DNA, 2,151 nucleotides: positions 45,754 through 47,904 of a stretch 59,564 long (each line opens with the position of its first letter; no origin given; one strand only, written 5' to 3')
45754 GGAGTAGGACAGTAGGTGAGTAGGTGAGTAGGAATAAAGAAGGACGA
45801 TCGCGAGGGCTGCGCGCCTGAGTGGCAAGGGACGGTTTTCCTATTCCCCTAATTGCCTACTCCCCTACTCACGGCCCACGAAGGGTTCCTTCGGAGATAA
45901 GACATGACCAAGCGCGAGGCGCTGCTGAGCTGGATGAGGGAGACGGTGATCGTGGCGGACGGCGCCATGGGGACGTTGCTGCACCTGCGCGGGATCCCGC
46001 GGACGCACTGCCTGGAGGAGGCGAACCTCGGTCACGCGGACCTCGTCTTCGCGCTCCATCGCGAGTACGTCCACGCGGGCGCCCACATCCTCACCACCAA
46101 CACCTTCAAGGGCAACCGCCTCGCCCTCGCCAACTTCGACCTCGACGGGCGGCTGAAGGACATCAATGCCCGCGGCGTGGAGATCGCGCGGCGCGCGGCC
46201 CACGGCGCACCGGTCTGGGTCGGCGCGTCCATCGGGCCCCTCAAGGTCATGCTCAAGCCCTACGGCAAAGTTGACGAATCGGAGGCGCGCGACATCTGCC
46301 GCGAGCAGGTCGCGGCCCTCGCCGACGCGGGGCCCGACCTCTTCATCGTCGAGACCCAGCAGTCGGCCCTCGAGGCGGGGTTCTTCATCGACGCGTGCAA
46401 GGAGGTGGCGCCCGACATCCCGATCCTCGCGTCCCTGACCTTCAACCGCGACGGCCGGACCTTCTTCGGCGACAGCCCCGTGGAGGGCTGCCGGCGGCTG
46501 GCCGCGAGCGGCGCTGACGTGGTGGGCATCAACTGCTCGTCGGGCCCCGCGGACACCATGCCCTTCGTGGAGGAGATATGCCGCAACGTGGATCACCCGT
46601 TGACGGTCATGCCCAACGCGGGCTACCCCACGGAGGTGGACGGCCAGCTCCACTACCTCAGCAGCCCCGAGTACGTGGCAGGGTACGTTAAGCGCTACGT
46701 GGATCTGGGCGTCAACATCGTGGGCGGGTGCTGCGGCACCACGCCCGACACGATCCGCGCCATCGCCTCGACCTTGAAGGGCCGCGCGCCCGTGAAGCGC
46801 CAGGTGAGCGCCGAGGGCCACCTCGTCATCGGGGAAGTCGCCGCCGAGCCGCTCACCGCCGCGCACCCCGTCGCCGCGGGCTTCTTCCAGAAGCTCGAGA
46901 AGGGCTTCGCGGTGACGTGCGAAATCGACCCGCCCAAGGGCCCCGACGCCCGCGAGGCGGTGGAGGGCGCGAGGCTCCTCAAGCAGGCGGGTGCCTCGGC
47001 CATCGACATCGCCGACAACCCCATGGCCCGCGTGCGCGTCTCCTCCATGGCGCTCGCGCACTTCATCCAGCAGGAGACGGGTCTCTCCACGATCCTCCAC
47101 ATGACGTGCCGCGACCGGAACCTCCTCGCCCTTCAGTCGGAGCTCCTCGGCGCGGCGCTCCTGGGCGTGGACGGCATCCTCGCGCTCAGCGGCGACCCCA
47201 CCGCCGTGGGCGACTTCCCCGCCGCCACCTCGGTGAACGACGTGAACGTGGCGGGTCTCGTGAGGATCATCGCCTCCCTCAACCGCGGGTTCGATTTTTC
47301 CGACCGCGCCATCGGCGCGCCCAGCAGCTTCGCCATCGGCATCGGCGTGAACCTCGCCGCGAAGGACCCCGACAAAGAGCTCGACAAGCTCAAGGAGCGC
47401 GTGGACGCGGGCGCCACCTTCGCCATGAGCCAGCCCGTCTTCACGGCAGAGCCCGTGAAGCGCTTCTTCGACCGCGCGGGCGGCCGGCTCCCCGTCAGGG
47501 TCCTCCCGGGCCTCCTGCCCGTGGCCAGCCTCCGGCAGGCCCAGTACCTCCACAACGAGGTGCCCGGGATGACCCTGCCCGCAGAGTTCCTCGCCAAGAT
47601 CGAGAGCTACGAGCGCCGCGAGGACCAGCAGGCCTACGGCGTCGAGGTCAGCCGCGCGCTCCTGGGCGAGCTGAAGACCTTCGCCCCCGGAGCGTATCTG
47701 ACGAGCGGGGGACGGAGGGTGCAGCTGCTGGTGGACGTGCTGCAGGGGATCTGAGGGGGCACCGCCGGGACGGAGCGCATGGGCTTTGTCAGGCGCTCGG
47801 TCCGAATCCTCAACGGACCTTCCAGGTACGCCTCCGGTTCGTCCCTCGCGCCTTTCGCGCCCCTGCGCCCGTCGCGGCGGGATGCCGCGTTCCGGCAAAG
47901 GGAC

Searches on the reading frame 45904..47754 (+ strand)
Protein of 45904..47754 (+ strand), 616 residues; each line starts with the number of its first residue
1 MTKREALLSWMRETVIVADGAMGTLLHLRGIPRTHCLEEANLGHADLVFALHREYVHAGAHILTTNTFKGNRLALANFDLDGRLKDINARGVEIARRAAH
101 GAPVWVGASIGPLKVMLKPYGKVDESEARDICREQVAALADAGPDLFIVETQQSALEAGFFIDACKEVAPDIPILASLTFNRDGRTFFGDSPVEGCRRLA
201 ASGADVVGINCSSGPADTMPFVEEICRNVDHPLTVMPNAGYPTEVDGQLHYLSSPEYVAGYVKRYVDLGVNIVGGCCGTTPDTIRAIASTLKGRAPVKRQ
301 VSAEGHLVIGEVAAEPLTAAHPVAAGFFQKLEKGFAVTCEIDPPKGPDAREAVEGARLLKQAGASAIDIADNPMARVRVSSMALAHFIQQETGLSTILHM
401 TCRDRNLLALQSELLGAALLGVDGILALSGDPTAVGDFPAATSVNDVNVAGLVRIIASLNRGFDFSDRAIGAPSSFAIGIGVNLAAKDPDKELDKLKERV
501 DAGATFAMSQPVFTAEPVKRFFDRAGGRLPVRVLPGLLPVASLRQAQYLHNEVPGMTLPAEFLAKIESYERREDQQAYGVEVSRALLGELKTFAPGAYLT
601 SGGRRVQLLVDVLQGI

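Call 74: search_protein_families(library=pfam, proteins=[window:45904-47754:+], max_evalue=0.00001)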
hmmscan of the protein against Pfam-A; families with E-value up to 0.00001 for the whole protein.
window:45904-47754:+ (616 aa): 2 families
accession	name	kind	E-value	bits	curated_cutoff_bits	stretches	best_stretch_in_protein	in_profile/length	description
PF02574.22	S-methyl_trans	-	7.2e-66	223.4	22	1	16-290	1-282/283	Homocysteine S-methyltransferase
PF02219.23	MTHFR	-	1.8e-32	113.2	24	1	332-585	8-255/287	Methylenetetrahydrofolate reductase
